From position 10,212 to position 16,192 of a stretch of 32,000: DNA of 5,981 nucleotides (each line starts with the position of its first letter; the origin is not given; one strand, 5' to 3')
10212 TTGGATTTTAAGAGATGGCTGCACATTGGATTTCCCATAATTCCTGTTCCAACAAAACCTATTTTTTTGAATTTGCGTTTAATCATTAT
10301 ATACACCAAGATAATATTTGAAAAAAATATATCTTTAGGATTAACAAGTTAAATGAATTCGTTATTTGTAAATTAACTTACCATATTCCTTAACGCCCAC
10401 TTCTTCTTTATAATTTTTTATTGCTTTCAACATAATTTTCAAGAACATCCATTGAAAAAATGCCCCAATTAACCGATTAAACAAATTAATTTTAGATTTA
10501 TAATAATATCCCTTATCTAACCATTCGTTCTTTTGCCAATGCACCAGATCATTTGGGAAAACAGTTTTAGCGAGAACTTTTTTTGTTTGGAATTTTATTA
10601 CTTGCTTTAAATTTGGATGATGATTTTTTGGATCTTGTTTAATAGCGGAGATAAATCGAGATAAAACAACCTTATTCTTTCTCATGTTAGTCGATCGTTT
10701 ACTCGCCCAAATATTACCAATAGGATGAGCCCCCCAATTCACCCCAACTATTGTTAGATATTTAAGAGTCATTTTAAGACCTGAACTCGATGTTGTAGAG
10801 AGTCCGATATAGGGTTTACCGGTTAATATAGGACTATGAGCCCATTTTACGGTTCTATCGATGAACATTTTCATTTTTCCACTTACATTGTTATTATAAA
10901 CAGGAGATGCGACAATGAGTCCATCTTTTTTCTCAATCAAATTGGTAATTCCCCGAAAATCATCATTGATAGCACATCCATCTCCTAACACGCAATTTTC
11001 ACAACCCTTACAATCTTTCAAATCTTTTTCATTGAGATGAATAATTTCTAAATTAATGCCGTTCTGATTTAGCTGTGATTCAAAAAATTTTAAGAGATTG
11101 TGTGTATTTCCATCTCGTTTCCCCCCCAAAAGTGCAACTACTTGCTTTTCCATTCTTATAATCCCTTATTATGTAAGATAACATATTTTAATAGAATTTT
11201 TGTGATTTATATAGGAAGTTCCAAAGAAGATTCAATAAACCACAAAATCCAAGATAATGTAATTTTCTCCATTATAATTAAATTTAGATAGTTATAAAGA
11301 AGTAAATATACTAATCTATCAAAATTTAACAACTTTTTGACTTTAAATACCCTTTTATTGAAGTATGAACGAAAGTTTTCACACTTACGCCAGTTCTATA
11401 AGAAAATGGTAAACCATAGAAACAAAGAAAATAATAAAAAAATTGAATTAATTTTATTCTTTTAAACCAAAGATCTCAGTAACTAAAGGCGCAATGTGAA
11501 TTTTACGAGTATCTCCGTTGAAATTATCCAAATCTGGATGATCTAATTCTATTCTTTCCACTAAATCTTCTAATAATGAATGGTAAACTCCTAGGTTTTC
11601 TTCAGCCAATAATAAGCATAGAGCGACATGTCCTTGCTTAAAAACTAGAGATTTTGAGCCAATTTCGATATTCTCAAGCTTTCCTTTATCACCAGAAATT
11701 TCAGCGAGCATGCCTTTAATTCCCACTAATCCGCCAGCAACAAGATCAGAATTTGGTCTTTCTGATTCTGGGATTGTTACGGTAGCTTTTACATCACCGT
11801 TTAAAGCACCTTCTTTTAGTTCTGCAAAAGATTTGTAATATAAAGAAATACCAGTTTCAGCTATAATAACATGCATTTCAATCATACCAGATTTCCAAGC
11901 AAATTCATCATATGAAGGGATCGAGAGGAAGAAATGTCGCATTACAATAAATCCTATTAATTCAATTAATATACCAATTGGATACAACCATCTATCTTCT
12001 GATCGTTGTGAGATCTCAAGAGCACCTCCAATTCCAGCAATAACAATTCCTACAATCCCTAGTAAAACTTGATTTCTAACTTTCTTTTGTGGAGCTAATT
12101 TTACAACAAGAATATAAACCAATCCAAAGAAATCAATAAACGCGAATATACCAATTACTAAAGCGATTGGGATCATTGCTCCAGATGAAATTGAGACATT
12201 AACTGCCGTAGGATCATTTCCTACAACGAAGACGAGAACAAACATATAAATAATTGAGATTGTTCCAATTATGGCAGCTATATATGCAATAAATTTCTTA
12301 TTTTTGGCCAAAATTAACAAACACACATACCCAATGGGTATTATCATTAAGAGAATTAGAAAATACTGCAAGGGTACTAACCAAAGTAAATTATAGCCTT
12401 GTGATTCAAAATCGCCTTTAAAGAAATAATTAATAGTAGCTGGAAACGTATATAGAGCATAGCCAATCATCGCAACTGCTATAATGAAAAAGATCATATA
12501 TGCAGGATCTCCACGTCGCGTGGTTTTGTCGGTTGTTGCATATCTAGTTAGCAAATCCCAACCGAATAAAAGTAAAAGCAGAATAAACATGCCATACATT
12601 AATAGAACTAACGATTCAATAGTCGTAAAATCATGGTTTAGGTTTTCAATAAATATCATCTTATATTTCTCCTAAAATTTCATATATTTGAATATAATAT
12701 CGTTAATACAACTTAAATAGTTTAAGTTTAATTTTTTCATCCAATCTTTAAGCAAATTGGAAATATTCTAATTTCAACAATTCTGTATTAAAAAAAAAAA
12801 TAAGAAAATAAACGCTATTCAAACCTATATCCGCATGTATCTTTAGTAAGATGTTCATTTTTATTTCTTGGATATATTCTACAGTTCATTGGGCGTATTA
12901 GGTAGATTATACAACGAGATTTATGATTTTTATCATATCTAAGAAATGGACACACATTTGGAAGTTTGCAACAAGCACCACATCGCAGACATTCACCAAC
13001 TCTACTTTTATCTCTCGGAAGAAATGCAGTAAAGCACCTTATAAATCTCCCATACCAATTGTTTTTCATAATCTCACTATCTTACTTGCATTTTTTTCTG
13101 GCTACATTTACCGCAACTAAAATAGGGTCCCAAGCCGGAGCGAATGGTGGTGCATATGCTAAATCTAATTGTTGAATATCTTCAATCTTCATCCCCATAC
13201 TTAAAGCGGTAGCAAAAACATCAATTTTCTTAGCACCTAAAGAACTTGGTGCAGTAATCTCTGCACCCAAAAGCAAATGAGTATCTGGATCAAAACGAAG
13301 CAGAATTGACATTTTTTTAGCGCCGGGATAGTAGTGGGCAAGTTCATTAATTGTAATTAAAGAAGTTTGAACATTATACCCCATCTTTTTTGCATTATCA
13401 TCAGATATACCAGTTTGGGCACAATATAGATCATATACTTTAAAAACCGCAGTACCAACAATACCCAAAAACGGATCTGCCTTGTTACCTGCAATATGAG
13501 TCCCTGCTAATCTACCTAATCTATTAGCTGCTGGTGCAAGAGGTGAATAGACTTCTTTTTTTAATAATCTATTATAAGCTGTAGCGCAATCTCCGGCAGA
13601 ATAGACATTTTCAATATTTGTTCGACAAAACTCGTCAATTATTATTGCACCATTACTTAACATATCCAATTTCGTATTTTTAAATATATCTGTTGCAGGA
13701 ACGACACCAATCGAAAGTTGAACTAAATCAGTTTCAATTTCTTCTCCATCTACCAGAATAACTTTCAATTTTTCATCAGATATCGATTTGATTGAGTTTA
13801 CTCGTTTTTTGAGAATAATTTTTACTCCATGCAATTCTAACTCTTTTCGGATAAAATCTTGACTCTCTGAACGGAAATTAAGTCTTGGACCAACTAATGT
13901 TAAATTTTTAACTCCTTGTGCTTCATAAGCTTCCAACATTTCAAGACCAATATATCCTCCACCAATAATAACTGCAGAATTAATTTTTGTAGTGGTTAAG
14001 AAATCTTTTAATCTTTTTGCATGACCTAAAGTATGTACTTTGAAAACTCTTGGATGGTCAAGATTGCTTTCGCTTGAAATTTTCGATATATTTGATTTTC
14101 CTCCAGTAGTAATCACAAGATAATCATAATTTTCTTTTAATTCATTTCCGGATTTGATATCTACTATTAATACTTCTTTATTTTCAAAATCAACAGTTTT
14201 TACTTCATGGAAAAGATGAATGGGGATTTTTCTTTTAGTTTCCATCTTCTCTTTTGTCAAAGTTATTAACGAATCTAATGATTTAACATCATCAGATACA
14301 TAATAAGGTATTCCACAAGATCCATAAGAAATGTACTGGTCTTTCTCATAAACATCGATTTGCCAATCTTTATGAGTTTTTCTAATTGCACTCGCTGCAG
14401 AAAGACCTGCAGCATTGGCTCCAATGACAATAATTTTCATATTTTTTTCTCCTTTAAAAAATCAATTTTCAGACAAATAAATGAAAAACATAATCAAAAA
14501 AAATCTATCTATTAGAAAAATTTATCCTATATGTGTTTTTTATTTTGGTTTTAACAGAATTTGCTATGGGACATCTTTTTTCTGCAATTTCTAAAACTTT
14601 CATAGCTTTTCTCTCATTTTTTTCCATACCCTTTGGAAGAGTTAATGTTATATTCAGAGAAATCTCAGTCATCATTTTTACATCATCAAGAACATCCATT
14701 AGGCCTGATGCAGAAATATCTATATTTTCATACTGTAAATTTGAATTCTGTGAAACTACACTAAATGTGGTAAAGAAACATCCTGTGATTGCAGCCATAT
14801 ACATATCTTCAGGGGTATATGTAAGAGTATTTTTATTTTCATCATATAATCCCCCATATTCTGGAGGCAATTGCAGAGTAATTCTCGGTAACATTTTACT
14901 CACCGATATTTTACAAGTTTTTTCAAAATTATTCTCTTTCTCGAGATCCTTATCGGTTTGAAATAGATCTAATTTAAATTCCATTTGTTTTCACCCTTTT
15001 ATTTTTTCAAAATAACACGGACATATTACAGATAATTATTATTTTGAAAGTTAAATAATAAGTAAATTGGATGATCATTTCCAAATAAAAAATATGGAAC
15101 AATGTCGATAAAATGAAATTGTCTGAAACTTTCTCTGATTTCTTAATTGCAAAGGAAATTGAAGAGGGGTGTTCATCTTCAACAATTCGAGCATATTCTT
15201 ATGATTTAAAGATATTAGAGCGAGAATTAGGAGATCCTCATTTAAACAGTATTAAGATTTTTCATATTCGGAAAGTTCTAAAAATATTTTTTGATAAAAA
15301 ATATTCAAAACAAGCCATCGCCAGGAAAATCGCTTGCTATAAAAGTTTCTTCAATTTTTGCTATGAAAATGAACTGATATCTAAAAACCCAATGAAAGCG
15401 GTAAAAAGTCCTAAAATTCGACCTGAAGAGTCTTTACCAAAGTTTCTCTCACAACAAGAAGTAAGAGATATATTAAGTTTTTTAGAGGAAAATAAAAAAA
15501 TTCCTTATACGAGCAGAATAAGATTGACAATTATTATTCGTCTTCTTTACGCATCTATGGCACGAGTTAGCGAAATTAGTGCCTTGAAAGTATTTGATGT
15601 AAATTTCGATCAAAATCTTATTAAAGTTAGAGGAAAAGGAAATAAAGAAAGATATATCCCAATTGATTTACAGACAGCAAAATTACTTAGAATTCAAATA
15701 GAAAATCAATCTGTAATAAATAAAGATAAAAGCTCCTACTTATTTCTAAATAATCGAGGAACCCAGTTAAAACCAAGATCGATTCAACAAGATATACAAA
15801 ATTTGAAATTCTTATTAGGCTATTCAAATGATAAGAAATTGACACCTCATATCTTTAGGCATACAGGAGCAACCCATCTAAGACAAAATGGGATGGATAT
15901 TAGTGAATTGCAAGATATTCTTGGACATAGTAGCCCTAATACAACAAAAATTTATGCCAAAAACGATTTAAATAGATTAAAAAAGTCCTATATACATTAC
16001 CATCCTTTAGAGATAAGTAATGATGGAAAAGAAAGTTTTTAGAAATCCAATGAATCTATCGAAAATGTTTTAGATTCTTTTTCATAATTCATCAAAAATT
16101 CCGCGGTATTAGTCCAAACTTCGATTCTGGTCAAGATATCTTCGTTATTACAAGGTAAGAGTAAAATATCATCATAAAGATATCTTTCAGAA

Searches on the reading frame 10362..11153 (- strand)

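Call 45: search_protein_families(library=pfam, proteins=[window:10362-11153:-], max_evalue=0.001)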
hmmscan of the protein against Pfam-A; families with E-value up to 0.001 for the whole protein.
window:10362-11153:- (263 aa): 2 families
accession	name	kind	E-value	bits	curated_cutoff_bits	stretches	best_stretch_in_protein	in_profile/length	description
PF03358.20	FMN_red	-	5.4e-25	88.2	24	1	5-152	3-148/152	NADPH-dependent FMN reductase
PF02525.22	Flavodoxin_2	-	6.8e-06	26.4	27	1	8-121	6-134/198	Flavodoxin-like fold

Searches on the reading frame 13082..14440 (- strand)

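Call 45: search_protein_families(library=pfam, proteins=[window:13082-14440:-], max_evalue=0.001)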
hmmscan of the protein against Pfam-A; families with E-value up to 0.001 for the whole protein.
window:13082-14440:- (452 aa): 6 families
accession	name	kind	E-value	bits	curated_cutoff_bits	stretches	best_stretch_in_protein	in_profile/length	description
PF07992.20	Pyr_redox_2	-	1.6e-49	169.3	26.1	1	1-292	1-278/291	Pyridine nucleotide-disulphide oxidoreductase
PF00070.33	Pyr_redox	-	1.6e-13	51.4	22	1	156-229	2-79/82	Pyridine nucleotide-disulphide oxidoreductase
PF02852.28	Pyr_redox_dim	-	1.1e-09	38.9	25.3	1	333-437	4-106/110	Pyridine nucleotide-disulphide oxidoreductase, dimerisation domain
PF03486.20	HI0933_like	-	2.9e-08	33.9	50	0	58-118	111-168/244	HI0933-like protein Rossmann domain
PF13738.12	Pyr_redox_3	-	4.2e-06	26.7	30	0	2-123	166-276/305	Pyridine nucleotide-disulphide oxidoreductase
PF13450.12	NAD_binding_8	-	0.00028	21.5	21.9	0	5-37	1-31/68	NAD(P)-binding Rossmann-like domain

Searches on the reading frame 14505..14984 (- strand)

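Call 45: search_protein_families(library=pfam, proteins=[window:14505-14984:-], max_evalue=0.001)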
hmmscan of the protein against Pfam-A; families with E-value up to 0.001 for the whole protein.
window:14505-14984:- (159 aa): 1 family
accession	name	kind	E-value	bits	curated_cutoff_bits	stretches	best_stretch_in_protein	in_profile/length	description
PF02566.24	OsmC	-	3.6e-16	59.8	27.5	1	55-150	5-97/100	OsmC-like protein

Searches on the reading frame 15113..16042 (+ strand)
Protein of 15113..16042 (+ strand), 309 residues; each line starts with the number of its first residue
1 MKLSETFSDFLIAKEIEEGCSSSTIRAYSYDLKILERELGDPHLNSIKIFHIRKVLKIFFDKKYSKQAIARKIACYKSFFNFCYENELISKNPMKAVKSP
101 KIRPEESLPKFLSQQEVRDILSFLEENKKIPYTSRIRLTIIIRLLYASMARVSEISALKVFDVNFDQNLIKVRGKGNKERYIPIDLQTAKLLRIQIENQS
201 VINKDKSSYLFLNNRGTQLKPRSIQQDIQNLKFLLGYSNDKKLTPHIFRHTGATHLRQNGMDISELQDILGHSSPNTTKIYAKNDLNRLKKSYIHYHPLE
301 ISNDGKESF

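Call 45: search_protein_families(library=pfam, proteins=[window:15113-16042:+], max_evalue=0.001)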
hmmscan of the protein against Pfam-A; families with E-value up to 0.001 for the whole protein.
window:15113-16042:+ (309 aa): 2 families
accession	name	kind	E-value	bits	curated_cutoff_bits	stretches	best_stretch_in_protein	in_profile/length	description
PF00589.27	Phage_integrase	-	2.6e-40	138.4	27.1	1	110-285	1-169/172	Phage integrase family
PF02899.23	Phage_int_SAM_1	-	1.2e-09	38.8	22.3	1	14-84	8-80/83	Phage integrase, N-terminal SAM-like domain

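Call 102: search_protein_families(library=ncbifam, proteins=[window:15113-16042:+], max_evalue=0.01)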
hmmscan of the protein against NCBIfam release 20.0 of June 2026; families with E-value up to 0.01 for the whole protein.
window:15113-16042:+ (309 aa): 13 families
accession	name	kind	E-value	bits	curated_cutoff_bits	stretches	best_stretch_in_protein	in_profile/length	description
NF040815.2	recomb_XerA_Arch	equivalog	3.3e-73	246.5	220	1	9-293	2-263/263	site-specific tyrosine recombinase/integron integrase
TIGR02224.1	recomb_XerC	equivalog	3.1e-66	223.7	335.15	1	9-298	2-291/295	tyrosine recombinase XerC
TIGR02225.1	recomb_XerD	equivalog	2e-64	217.7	329.6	1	9-299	2-289/290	site-specific tyrosine recombinase XerD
NF001399.0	PRK00283.1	subfamily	2.2e-60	204.4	279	1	5-299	7-298/300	tyrosine recombinase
NF002331.0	PRK01287.1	subfamily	7e-33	114.1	371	1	62-304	93-332/365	site-specific tyrosine recombinase XerC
TIGR02249.1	integrase_gron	subfamily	4.5e-27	95.2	265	2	20-202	14-183/315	integron integrase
NF003462.0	PRK05084.1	equivalog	1.1e-22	80.2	267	1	61-290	98-350/360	tyrosine recombinase XerS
NF011946.0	PRK15417.1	equivalog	2.1e-16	60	435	2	84-197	90-193/337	integron integrase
NF007370.0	PRK09870.1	subfamily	8.9e-09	35.2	221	1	110-288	11-183/200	tyrosine-type DNA invertase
NF002685.0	PRK02436.1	equivalog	8e-08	32.4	178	1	6-281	4-243/245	site-specific tyrosine recombinase XerD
NF007371.0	PRK09871.1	subfamily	7.9e-07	28.8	222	1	137-288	27-178/198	tyrosine-type DNA invertase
NF040693.1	recomb_GmtY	equivalog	1.8e-05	24.2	340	1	205-288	348-436/441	gamma-mobile-trio recombinase GmtY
NF041502.1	integrase_1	equivalog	0.00063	18.6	350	1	242-285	318-361/484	site-specific integrase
